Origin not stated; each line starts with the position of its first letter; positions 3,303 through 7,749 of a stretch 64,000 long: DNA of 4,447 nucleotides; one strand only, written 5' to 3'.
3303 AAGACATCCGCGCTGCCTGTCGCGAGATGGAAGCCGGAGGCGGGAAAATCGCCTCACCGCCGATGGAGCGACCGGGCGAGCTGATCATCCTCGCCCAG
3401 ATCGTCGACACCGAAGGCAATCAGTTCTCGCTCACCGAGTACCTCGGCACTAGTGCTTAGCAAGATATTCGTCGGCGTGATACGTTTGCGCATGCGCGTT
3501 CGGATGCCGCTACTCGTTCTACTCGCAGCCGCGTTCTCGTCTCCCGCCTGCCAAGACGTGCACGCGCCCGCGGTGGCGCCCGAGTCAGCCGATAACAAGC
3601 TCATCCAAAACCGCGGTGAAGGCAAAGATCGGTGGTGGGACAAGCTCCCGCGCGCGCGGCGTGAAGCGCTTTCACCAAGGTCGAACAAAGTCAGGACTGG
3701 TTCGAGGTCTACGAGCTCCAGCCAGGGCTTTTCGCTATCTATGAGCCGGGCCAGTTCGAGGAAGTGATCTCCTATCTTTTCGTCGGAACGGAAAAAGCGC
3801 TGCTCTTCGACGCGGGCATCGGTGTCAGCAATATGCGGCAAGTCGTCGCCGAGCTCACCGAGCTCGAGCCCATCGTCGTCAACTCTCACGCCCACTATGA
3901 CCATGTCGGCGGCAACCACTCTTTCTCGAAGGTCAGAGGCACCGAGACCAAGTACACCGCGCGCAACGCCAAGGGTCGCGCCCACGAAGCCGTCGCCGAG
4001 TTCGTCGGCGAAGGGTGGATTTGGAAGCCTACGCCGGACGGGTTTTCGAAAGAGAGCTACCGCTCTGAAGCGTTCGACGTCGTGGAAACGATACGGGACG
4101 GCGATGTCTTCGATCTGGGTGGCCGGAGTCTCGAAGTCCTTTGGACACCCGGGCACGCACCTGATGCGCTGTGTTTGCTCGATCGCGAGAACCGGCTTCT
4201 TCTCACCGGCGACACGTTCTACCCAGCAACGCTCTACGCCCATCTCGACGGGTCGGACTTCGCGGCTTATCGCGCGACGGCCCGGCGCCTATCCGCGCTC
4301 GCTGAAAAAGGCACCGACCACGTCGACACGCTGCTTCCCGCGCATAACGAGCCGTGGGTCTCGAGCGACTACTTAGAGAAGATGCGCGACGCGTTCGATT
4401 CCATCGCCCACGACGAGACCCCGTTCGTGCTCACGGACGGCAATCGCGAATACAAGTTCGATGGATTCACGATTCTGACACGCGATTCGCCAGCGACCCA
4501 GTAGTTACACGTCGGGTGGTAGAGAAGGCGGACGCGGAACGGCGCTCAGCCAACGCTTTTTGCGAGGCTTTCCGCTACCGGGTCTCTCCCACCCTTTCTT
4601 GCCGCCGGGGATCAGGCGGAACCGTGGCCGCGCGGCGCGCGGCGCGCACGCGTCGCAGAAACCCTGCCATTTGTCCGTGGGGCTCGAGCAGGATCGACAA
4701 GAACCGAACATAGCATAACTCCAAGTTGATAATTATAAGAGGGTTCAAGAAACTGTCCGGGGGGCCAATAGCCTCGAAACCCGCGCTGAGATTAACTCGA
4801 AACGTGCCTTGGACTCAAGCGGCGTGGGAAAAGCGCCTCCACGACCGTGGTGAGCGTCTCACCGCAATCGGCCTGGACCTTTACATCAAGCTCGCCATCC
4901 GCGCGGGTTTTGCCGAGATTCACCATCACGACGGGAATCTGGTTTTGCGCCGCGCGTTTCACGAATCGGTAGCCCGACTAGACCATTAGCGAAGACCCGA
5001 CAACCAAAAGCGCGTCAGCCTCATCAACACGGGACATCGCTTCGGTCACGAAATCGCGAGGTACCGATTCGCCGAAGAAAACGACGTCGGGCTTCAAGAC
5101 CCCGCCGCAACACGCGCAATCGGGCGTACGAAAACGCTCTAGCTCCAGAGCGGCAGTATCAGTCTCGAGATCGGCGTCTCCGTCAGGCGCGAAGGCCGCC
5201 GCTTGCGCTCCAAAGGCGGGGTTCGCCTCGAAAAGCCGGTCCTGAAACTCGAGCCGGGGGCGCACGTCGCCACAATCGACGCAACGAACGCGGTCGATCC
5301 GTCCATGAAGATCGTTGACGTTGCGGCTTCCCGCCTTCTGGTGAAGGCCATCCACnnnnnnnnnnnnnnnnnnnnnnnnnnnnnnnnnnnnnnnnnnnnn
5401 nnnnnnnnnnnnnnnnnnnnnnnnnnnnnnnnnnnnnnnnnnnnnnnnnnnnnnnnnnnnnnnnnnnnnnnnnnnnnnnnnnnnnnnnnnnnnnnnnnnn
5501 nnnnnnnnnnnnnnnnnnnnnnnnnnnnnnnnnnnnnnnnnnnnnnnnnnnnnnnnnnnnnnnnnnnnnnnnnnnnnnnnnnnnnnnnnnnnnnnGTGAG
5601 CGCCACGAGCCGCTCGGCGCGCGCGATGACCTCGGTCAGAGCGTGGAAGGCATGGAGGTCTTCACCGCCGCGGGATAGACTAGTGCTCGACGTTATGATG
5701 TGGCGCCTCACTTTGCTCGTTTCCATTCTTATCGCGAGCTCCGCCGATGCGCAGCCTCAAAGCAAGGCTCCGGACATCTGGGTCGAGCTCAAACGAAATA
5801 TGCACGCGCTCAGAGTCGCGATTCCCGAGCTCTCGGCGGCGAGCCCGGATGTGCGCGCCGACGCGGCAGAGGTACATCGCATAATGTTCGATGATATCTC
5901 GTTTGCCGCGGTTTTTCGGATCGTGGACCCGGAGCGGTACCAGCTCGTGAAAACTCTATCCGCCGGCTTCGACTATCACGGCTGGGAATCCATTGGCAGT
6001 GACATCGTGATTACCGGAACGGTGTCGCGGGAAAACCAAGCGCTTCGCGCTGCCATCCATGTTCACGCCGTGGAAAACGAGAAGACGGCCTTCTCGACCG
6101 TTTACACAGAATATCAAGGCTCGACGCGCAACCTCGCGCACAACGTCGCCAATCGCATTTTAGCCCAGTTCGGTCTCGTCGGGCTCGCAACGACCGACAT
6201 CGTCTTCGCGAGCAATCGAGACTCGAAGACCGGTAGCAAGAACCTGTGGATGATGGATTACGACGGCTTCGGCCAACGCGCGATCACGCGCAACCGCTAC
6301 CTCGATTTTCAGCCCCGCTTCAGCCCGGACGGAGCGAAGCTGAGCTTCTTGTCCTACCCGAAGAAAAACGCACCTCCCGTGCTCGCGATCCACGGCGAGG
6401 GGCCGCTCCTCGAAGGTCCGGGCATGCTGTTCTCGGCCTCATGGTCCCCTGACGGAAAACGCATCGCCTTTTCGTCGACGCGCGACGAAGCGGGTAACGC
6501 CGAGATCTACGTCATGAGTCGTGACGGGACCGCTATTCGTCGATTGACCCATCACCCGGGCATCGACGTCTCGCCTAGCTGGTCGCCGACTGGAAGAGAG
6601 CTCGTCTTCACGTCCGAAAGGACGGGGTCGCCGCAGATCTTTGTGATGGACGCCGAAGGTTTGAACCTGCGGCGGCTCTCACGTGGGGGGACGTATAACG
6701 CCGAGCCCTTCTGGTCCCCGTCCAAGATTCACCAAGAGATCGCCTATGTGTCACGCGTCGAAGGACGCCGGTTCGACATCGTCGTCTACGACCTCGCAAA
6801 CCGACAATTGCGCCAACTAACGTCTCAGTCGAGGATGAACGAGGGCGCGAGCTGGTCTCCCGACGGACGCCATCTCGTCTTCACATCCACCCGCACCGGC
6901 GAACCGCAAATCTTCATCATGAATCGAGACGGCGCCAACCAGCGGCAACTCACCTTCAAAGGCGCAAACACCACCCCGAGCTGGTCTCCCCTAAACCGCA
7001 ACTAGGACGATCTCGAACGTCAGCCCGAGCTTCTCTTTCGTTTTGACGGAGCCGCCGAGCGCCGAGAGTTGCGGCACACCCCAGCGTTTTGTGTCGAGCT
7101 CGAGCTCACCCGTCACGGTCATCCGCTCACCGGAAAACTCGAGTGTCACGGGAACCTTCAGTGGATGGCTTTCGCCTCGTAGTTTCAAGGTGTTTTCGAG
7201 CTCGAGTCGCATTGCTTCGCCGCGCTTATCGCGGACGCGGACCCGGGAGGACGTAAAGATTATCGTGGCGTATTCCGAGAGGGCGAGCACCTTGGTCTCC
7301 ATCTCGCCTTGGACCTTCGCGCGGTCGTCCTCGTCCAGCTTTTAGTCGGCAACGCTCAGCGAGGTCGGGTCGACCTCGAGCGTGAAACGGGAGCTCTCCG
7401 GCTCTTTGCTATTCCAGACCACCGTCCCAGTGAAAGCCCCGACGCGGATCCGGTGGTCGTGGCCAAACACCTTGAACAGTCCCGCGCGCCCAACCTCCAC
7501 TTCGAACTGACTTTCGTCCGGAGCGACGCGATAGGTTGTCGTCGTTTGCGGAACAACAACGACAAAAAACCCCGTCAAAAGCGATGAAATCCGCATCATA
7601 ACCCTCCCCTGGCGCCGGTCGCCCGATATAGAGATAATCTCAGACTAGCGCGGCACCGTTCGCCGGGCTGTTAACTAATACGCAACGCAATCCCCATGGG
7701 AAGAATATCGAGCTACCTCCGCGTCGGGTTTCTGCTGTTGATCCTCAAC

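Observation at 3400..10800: Seven-kilobase stretch in which five consecutive genes are disrupted (frameshifts in homopolymer/simple repeats plus in-frame TAA stops)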

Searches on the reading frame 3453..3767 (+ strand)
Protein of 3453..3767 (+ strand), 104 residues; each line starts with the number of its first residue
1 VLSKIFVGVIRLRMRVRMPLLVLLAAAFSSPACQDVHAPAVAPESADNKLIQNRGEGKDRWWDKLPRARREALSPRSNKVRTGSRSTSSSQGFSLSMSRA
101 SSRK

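Call 5: search_protein_families(library=pfam, proteins=[window:3453-3767:+], max_evalue=0.01)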
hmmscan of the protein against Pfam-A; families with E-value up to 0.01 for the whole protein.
window:3453-3767:+ (104 aa): 0 families

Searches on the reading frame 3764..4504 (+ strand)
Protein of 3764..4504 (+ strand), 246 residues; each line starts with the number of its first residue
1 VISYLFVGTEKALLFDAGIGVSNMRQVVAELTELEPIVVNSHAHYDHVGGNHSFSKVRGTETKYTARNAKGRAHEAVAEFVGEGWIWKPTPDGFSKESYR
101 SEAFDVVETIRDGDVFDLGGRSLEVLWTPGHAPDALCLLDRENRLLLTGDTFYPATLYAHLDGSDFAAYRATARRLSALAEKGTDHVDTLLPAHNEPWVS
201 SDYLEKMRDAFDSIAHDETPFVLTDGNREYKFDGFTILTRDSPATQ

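Call 5: search_protein_families(library=pfam, proteins=[window:3764-4504:+], max_evalue=0.01)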
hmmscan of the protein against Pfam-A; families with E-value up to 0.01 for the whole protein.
window:3764-4504:+ (246 aa): 2 families
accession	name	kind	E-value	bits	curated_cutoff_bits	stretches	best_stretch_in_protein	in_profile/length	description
PF00753.33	Lactamase_B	-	7.3e-23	82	22.7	1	3-177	8-185/196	Metallo-beta-lactamase superfamily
PF12706.13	Lactamase_B_2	-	9.9e-05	22.5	27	1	13-70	3-66/200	Beta-lactamase superfamily domain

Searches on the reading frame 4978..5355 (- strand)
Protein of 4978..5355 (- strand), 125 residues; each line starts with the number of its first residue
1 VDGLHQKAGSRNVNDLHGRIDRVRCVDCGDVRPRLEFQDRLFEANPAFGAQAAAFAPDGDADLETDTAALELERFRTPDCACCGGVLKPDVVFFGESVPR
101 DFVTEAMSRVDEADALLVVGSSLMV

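Call 5: search_protein_families(library=pfam, proteins=[window:4978-5355:-], max_evalue=0.01)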
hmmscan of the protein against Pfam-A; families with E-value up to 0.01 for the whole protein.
window:4978-5355:- (125 aa): 1 family
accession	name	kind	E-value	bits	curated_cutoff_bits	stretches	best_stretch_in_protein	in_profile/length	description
PF02146.23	SIR2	-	1.8e-24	87.1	24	1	1-125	86-178/180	Sir2 family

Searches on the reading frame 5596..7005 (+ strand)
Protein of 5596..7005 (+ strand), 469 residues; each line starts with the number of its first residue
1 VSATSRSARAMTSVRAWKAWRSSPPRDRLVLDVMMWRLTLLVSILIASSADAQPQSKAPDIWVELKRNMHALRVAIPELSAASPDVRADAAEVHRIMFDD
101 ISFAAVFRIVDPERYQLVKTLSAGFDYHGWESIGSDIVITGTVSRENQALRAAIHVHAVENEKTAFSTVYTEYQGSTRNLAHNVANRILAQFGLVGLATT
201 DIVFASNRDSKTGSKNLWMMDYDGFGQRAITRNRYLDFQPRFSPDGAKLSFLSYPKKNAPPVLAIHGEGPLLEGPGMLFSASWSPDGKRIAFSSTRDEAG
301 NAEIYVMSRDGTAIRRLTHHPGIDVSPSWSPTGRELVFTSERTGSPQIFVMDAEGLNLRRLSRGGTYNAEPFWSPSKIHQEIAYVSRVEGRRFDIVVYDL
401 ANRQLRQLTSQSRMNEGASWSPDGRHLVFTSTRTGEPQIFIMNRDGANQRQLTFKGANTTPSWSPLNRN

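Call 5: search_protein_families(library=pfam, proteins=[window:5596-7005:+], max_evalue=0.01)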
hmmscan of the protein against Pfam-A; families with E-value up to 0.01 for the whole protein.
window:5596-7005:+ (469 aa): 9 families
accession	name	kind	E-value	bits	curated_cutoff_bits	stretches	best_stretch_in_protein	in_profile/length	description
PF07676.18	PD40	-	5.1e-47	157.4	20.9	3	315-350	2-38/38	WD40-like Beta Propeller Repeat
PF00930.27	DPPIV_N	-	1.2e-09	37.8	22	1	394-458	24-84/354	Dipeptidyl peptidase IV (DPP IV) N-terminal region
PF04052.18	TolB_N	-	1.9e-09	38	22.4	1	68-162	9-103/106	TolB amino-terminal domain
PF25460.1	Beta-prop_Aladin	-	6.6e-06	25.9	171.1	1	313-448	104-228/340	Aladin seven-bladed propeller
PF25174.1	Beta-prop_THOC3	-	9.1e-06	25.3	305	0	275-354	88-159/272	THOC3 beta-propeller domain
PF24797.1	Beta-prop_WDR35_TULP_N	-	0.00019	21.1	80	0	417-457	161-198/332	WDR35/TULP4 N-terminal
PF14583.12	Pectate_lyase22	-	0.00082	18.6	30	0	298-359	212-275/386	Oligogalacturonate lyase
PF10647.15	Gmad1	-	0.0056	17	20.5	0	268-332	15-75/251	Lipoprotein LpqB beta-propeller domain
PF00400.38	WD40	-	0.007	17.3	27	0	278-297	14-32/39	WD domain, G-beta repeat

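Call 13: find_related_loci(query=window:5698-7002:+, collection=genome_contigs, flank=10000)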
Query window:5698-7002:+ (435 aa) in genome_contigs; peptide patterns used: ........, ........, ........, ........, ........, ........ (x = any residue, [..] = any of these).
599 stretches matched a pattern (row limit reached: there are more); 593 encode a relative of the query (tblastn E <= 1e-3); the best 80 are kept; 79 distinct loci.
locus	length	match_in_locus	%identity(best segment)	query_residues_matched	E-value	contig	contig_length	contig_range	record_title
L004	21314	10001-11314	91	1-435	0e+0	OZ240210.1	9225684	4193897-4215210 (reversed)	MAG: Candidatus Marinacidobacterales bacterium isolate 0d31ad60-220b-4e30-b965-f5e03541a285 genome assembly, chromosome:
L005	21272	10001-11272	90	15-435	0e+0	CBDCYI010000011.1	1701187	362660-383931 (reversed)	MAG: Candidatus Marinacidobacterales bacterium isolate b59a947e-d931-455a-aa23-38fe8c6b6c4e genome assembly, contig: con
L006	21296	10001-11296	90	3-435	0e+0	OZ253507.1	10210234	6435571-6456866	MAG: Candidatus Marinacidobacterales bacterium isolate be89a19c-e000-4bee-9fbc-49585ca06e7f genome assembly, chromosome:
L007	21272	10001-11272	38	20-435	1e-83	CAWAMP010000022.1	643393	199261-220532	MAG: uncultured Acidobacteriota bacterium isolate MFD02979.bin.1.171 genome assembly, contig: contig_96775, whole genome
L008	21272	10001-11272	39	20-435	5e-83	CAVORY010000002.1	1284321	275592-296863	MAG: uncultured Acidobacteriota bacterium isolate MFD00032.bin.2.43 genome assembly, contig: contig_16105, whole genome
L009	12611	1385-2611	39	39-431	4e-82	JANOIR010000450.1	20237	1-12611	MAG: Vicinamibacteraceae bacterium isolate SOY_63_metabat_174 SOY_63_k141_1937888, whole genome shotgun sequence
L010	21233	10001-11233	39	39-435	1e-78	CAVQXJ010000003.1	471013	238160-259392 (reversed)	MAG: uncultured Acidobacteriota bacterium isolate MFD04212.bin.2.5 genome assembly, contig: contig_13771, whole genome s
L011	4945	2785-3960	41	40-434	1e-76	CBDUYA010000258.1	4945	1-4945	MAG TPA_asm: uncultured bacterium isolate SRR22302371_metabat2_52 genome assembly, contig: ERZ26661859.18083, whole geno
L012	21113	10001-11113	36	56-434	4e-75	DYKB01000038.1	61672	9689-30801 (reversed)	MAG TPA_asm: Caldithrix sp. isolate SulCav_AS07-7_41_26 SulCav_AS07_7_370_length_61672_cov_15_695831, whole genome shotg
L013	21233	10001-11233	37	39-435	5e-74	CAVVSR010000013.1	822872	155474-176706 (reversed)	MAG: uncultured Acidobacteriota bacterium isolate MFD02840.bin.1.3 genome assembly, contig: contig_38339, whole genome s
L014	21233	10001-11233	35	39-431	4e-72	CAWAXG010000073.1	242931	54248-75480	MAG: uncultured Acidobacteriota bacterium isolate MFD05567.bin.1.264 genome assembly, contig: contig_79178, whole genome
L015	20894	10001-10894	44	129-430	9e-72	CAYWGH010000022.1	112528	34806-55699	MAG TPA_asm: uncultured Cytophagia bacterium isolate binchicken_co107_472 genome assembly, contig: NODE_386_length_11252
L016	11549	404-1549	38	37-430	8e-68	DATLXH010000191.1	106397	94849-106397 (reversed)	MAG TPA_asm: Thermoanaerobaculia bacterium isolate SMAG_U13241 k141_151101, whole genome shotgun sequence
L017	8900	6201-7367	34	36-434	5e-66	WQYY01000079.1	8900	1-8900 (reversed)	MAG: Desulfuromonadales bacterium isolate Emb289P4bin35 Ga0123357_10020187, whole genome shotgun sequence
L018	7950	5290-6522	36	22-435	6e-65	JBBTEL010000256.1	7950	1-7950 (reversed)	MAG: Candidatus Methylomirabilota bacterium isolate H43-bin120_1 H43_bin120_1_000000000256, whole genome shotgun sequenc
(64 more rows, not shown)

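Call 30: search_protein_families(library=pfam, proteins=[L004:11769-13346:-, L004:7696-8430:-, L006:14704-16314:+, L006:7788-8813:+, L006:9103-10023:-, L006:11318-11923:-], max_evalue=0.001)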
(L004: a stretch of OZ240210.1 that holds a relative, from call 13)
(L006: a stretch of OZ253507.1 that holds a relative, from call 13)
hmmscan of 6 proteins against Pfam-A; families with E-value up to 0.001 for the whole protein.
L004:11769-13346:- (525 aa): 0 families

L004:7696-8430:- (244 aa): 0 families

L006:14704-16314:+ (536 aa): 3 families
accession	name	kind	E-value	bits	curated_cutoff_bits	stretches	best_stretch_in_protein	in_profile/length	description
PF13517.12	FG-GAP_3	-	4.6e-42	142.9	26.9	5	59-127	1-61/61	FG-GAP-like repeat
PF07593.17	UnbV_ASPIC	-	6.4e-17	61.6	23.4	1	465-529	1-65/68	ASPIC and UnbV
PF01839.29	FG-GAP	-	6.4e-14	51.9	22.1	0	109-139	2-30/37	FG-GAP repeat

L006:7788-8813:+ (341 aa): 1 family
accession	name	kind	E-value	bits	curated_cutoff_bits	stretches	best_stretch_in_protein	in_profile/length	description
PF00753.33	Lactamase_B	-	1.7e-20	74.3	22.7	1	98-274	8-187/196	Metallo-beta-lactamase superfamily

L006:9103-10023:- (306 aa): 2 families
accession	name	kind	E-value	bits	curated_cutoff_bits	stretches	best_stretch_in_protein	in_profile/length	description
PF02146.23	SIR2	-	6.2e-44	150.5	24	1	42-244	1-178/180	Sir2 family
PF00205.28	TPP_enzyme_M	-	0.0001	22.5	30.4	0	217-289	63-136/137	Thiamine pyrophosphate enzyme, central domain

L006:11318-11923:- (201 aa): 1 family
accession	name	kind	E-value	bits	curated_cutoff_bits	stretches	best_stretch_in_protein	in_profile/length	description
PF04264.18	YceI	-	1.1e-17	65.2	23.7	1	22-197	2-150/150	YceI-like domain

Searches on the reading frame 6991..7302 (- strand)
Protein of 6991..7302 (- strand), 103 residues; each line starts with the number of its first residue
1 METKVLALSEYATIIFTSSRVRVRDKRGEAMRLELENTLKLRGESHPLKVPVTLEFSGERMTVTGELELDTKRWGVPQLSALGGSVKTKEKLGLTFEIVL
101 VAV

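Call 5: search_protein_families(library=pfam, proteins=[window:6991-7302:-], max_evalue=0.01)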
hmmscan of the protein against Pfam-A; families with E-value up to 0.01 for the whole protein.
window:6991-7302:- (103 aa): 1 family
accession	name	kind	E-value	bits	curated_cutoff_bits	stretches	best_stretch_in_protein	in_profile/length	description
PF04264.18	YceI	-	9.5e-08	33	23.7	1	4-98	69-148/150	YceI-like domain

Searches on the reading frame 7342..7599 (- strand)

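Call 5: search_protein_families(library=pfam, proteins=[window:7342-7599:-], max_evalue=0.01)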
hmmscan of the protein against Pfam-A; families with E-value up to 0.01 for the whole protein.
window:7342-7599:- (85 aa): 1 family
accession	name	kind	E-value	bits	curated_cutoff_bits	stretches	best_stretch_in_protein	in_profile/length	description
PF04264.18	YceI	-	0.0061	17.4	23.7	1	23-83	1-56/150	YceI-like domain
